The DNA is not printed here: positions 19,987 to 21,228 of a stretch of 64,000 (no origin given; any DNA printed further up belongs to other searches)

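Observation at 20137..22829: Non-canonical tubulin/FtsZ-like GTPase translationally coupled to a Rieske oxygenase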

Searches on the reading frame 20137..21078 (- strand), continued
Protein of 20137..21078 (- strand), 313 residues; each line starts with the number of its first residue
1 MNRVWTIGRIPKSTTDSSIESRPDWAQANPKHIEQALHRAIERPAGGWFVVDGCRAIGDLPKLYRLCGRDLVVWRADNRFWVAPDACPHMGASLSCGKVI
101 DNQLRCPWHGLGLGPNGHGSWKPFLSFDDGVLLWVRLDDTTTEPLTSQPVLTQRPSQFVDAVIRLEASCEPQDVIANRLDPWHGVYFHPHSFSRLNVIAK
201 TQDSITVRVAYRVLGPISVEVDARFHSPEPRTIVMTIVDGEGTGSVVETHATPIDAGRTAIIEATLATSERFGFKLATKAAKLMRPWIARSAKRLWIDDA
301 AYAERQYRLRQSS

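Call 74: predict_structure(alignment_id=A2)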
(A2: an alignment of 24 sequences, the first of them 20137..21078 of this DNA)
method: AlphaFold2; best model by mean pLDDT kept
length: 313 residues; sequences in the alignment: 24
mean_pLDDT: 90.3   pTM: 0.88
mean pLDDT of the five models: 90.3, 90.0, 89.4, 89.2, 87.1
residues with pLDDT >= 90: 202; 70-90: 108; 50-70: 2; < 50: 1
segments of 3 or more residues with pLDDT < 50: none
pLDDT, mean of each block of 10 residues (from residue 1): 76 87 74 88 94 93 97 95 92 94 94 91 95 93 90 93 97 89 74 86 90 87 93 95 95 97 94 87 90 89 92 87
secondary structure, 60 per line:
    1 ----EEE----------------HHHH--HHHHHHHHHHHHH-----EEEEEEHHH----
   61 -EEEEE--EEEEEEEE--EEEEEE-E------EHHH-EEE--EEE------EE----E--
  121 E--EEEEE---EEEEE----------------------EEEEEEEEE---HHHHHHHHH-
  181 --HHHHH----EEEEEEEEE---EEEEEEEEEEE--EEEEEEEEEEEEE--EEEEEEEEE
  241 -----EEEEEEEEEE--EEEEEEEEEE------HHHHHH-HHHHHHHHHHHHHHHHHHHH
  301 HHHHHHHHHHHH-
elements in order: E5-7 H24-27 H30-42 E48-53 E62-66 E69-76 E79-84 E98-100 E103-105 E124-128 E132-136 E159-167 H171-179 H183-187 E192-200 E204-214 E217-229 E232-240 E246-255 E258-267 H274-279 H281-312
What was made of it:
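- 20137..21078 (-): Rieske [2Fe-2S] plus DUF5914 protein: an alpha3-type Rieske non-haem-iron oxygenase of the carotenoid gene set. AF2 pLDDT 90 (call 74).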

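Call 76: fold_search(model_id=the predicted structure, library=pdb)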
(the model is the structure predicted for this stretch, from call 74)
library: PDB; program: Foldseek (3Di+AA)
matches with E <= 10: 1379; with E <= 0.001: 352
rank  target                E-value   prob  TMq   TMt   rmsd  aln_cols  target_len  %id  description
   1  6wnd_C                9.2e-14  1.00  0.60  0.59   5.2       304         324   19  Structure of the Rieske non-heme iron oxygenase GxtA with dideoxysaxitoxin bound (released 2020-06-17)
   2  6wnd_B                1.4e-13  1.00  0.61  0.60   5.8       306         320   18  Structure of the Rieske non-heme iron oxygenase GxtA with dideoxysaxitoxin bound (released 2020-06-17)
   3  4qdc                  1.8e-13  1.00  0.64  0.55   5.3       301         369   17  Crystal structure of 3-ketosteroid-9-alpha-hydroxylase 5 (KshA5) from R. rhodochrous in complex with FE2/S2 (INORGANIC)  (released 2014-07-30)
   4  6wnc_C                2.5e-13  1.00  0.61  0.59   4.5       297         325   18  Structure of the Rieske non-heme iron oxygenase GxtA (released 2020-06-17)
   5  6wnb_A                2.5e-13  1.00  0.58  0.57   5.0       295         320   18  Structure of the Rieske non-heme iron oxygenase SxtT with dideoxysaxitoxin bound (released 2020-06-17)
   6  2zyl                  3.0e-13  1.00  0.62  0.54   5.2       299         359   16  Crystal structure of 3-ketosteroid-9-alpha-hydroxylase (KshA) from M. tuberculosis (released 2009-03-03)
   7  7szf_B                3.4e-13  1.00  0.61  0.60   4.3       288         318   19  Structure of the Rieske Non-heme Iron Oxygenase GxtA with beta-Saxitoxinol Bound (released 2022-01-19)
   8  3gke_B                5.3e-13  1.00  0.64  0.61   4.9       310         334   17  Crystal Structure of Dicamba Monooxygenase (released 2009-07-21)
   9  7szg_B                5.3e-13  1.00  0.59  0.58   5.0       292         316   18  Structure of the Rieske Non-heme Iron Oxygenase GxtA Pressurized with Xenon (released 2022-01-19)
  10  3gob_A                5.6e-13  1.00  0.64  0.59   5.1       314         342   18  Crystal Structure of Dicamba Monooxygenase with Non-heme Cobalt and DCSA (released 2009-07-28)
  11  6wnd_A                5.6e-13  1.00  0.58  0.58   4.8       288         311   19  Structure of the Rieske non-heme iron oxygenase GxtA with dideoxysaxitoxin bound (released 2020-06-17)
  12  7szg_C                6.3e-13  1.00  0.61  0.58   4.8       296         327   19  Structure of the Rieske Non-heme Iron Oxygenase GxtA Pressurized with Xenon (released 2022-01-19)
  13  4qdf_B                6.3e-13  1.00  0.60  0.53   5.3       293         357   18  Crystal structure of apo KshA5 and KshA1 in complex with 1,4-30Q-CoA from R. rhodochrous (released 2014-07-30)
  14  7szg_A                6.3e-13  1.00  0.52  0.52   8.6       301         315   17  Structure of the Rieske Non-heme Iron Oxygenase GxtA Pressurized with Xenon (released 2022-01-19)
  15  7szf_C                6.7e-13  1.00  0.61  0.59   4.5       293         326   19  Structure of the Rieske Non-heme Iron Oxygenase GxtA with beta-Saxitoxinol Bound (released 2022-01-19)
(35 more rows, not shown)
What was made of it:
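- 20137..21078 (-): Foldseek top hits are GxtA/SxtT, KshA and dicamba monooxygenase (call 76).
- On Rieske non-haem-iron oxygenase (downstream gene): Foldseek matches GxtA, KshA and DMO (call 76).
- Closest known: alpha3-type Rieske non-haem-iron monooxygenases. Same: Same fold (Foldseek E about 1e-13, TM about 0.6; call 76).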
